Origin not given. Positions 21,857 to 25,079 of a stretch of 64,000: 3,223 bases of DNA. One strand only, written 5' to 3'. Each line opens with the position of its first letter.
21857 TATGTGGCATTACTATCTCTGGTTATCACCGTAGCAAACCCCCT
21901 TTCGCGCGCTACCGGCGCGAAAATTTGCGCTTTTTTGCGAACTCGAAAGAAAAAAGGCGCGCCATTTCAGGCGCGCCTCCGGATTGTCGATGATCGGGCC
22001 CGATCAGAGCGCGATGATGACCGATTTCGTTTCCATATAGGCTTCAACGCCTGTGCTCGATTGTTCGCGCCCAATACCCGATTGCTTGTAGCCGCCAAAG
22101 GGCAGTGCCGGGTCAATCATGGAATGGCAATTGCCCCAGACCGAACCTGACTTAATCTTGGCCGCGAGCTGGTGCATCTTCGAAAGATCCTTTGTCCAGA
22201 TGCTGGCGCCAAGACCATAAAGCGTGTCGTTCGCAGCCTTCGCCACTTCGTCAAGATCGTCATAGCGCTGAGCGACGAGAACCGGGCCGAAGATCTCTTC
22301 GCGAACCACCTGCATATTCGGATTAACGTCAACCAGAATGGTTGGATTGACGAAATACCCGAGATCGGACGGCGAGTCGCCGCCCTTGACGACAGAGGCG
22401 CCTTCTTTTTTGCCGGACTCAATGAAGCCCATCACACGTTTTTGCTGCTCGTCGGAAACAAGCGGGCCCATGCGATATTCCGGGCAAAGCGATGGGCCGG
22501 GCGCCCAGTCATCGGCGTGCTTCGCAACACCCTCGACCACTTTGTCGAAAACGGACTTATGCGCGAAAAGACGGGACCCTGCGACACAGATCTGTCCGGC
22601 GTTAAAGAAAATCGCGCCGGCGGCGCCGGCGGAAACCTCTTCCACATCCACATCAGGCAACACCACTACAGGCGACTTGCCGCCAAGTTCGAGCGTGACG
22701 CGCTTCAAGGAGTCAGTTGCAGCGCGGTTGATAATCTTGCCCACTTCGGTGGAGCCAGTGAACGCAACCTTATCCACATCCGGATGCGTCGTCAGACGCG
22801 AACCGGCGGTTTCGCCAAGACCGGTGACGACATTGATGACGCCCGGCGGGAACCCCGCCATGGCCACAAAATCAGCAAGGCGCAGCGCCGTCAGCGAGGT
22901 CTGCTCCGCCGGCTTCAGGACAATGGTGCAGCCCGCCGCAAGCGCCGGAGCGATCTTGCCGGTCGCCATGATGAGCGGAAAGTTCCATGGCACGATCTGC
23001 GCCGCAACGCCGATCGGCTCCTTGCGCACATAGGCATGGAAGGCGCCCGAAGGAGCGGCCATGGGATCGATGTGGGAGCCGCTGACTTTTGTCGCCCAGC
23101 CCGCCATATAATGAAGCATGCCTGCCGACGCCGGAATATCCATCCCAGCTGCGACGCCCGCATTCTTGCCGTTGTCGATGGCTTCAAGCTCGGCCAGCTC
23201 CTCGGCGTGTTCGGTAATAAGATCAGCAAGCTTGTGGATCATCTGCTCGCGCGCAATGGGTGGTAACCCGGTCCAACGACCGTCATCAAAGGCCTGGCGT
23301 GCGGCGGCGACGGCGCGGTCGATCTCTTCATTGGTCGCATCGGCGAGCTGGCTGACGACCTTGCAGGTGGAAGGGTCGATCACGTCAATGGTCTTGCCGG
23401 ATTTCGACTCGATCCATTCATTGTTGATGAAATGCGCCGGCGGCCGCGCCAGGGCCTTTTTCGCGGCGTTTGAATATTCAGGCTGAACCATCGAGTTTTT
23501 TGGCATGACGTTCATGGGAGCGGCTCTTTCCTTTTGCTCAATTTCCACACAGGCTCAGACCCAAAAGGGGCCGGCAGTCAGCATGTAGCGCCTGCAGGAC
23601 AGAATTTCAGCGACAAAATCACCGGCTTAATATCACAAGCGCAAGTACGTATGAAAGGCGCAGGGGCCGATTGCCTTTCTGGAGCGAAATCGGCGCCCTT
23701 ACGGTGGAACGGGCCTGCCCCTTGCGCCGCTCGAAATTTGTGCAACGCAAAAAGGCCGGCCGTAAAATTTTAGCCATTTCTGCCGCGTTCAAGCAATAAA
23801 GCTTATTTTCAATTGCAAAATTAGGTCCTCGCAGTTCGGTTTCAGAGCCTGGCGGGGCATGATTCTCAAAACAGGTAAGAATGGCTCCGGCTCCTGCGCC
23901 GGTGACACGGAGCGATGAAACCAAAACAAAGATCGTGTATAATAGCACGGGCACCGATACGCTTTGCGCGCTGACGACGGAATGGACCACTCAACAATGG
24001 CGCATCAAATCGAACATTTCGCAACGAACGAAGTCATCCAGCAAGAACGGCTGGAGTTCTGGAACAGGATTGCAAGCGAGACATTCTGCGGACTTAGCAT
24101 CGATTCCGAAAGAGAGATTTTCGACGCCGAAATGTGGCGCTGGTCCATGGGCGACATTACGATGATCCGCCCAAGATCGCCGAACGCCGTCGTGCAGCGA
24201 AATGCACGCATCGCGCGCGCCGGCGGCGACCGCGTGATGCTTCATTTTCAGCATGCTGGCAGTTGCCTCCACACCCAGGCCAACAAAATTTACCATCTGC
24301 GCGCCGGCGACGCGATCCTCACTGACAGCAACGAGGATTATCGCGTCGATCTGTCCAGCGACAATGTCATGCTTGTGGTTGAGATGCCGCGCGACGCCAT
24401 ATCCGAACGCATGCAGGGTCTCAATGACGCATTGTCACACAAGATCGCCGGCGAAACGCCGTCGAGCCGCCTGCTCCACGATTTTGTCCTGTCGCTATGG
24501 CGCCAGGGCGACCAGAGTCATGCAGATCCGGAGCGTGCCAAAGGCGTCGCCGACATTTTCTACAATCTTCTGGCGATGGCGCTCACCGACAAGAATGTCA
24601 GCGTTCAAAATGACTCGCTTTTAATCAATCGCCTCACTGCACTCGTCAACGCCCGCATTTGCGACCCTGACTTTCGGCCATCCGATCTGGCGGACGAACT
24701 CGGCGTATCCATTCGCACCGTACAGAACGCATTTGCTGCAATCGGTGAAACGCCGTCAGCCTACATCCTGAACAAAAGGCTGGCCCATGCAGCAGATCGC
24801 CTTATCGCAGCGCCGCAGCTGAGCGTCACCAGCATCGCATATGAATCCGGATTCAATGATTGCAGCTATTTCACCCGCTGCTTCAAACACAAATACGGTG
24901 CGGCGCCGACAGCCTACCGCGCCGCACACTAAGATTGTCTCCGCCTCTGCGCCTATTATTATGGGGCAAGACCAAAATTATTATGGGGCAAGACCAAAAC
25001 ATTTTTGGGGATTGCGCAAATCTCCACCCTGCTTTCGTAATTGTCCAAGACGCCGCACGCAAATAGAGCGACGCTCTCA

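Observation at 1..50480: About 50-kb single-locus toolkit for lignin dimers, possibly in a non-sphingomonad host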

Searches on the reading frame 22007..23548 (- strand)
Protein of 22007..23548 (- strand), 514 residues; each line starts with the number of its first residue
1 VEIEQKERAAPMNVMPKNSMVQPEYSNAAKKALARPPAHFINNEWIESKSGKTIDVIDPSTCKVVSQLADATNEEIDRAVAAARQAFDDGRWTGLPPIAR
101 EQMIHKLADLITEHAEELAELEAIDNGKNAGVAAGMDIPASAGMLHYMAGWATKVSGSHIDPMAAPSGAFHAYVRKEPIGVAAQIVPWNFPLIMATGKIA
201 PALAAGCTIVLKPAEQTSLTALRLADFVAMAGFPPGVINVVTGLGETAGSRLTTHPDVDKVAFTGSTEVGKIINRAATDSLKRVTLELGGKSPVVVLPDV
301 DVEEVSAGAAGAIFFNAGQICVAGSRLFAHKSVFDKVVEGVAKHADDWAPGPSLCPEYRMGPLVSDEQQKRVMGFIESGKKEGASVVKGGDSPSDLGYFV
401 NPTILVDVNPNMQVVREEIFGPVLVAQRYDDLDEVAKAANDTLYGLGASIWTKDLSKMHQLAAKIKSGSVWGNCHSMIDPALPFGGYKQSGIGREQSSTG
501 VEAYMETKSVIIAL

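Call 14: search_protein_families(library=pfam, proteins=[window:22007-23548:-], max_evalue=0.001)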
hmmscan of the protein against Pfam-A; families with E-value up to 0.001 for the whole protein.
window:22007-23548:- (514 aa): 1 family
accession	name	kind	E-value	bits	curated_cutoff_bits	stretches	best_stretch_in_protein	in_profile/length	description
PF00171.27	Aldedh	-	1.1e-168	562.1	23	1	45-510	1-461/461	Aldehyde dehydrogenase family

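Call 63: search_protein_families(library=ncbifam, proteins=[window:22007-23548:-], max_evalue=1e-10)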
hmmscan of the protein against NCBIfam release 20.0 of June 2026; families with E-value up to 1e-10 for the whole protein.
window:22007-23548:- (514 aa): 39 families (the best 25 are shown)
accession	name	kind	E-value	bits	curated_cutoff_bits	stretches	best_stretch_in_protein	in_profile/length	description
NF045735.1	PaDhStyDPseudo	equivalog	4.7e-191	635.6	850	1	39-513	5-482/483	phenylacetaldehyde dehydrogenase StyD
NF045736.1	PaDhStyDRhodo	equivalog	4.5e-160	533.3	800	1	39-513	5-478/479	phenylacetaldehyde dehydrogenase StyD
TIGR01804.1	BADH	equivalog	1.5e-147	491.9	668.6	1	40-508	1-467/467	betaine-aldehyde dehydrogenase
NF010000.0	PRK13473.1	subfamily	2.2e-147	491.5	615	1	39-512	5-472/475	aminobutyraldehyde dehydrogenase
NF009725.0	PRK13252.1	equivalog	6.3e-138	460.2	593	1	38-513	8-480/488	betaine-aldehyde dehydrogenase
TIGR02299.1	HpaE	equivalog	2.2e-134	448.7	638.35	1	39-513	3-477/488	5-carboxymethyl-2-hydroxymuconate semialdehyde dehydrogenase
NF007352.0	PRK09847.1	equivalog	1.5e-132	442.6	850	1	32-514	15-493/495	aldehyde dehydrogenase PuuC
TIGR03216.1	OH_muco_semi_DH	equivalog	4.4e-122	408.1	693.25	1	39-513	3-480/481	2-hydroxymuconic semialdehyde dehydrogenase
NF050026.1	AcaldDHExaC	equivalog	2e-121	406.1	900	1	38-512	17-493/503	acetaldehyde dehydrogenase ExaC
TIGR01780.1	SSADH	subfamily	8.2e-119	397.4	646.35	1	56-508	1-448/448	succinate-semialdehyde dehydrogenase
TIGR03374.1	ABALDH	equivalog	2e-112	376.4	909.3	1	41-512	6-471/472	aminobutyraldehyde dehydrogenase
TIGR04284.1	aldehy_Rv0768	hypoth_equivalog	3.4e-111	372.6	775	1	40-511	4-477/480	aldehyde dehydrogenase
NF052305.1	DioxValDhHalo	equivalog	1.9e-110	370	750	1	39-510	7-479/483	2,5-dioxovalerate dehydrogenase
NF006916.0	PRK09407.1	equivalog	5.6e-110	368.4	521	1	46-510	28-490/526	succinic semialdehyde dehydrogenase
NF042993.1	AlphKGSA_gudD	equivalog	1.9e-107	360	770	1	39-512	6-480/481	alpha-ketoglutaric semialdehyde dehydrogenase GucD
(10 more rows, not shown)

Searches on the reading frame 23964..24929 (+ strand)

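Call 14: search_protein_families(library=pfam, proteins=[window:23964-24929:+], max_evalue=0.001)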
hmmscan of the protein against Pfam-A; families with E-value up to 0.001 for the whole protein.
window:23964-24929:+ (322 aa): 3 families
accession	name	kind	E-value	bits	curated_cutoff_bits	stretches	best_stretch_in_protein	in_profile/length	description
PF12833.13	HTH_18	-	4.3e-22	78.6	33.6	1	242-320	1-79/80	Helix-turn-helix domain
PF14525.12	AraC_binding_2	-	1.8e-19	70.6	27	1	33-207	1-172/173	AraC-binding-like domain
PF00165.29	HTH_AraC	-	1.9e-13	50.6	26.6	1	285-319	8-41/42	Bacterial regulatory helix-turn-helix proteins, AraC family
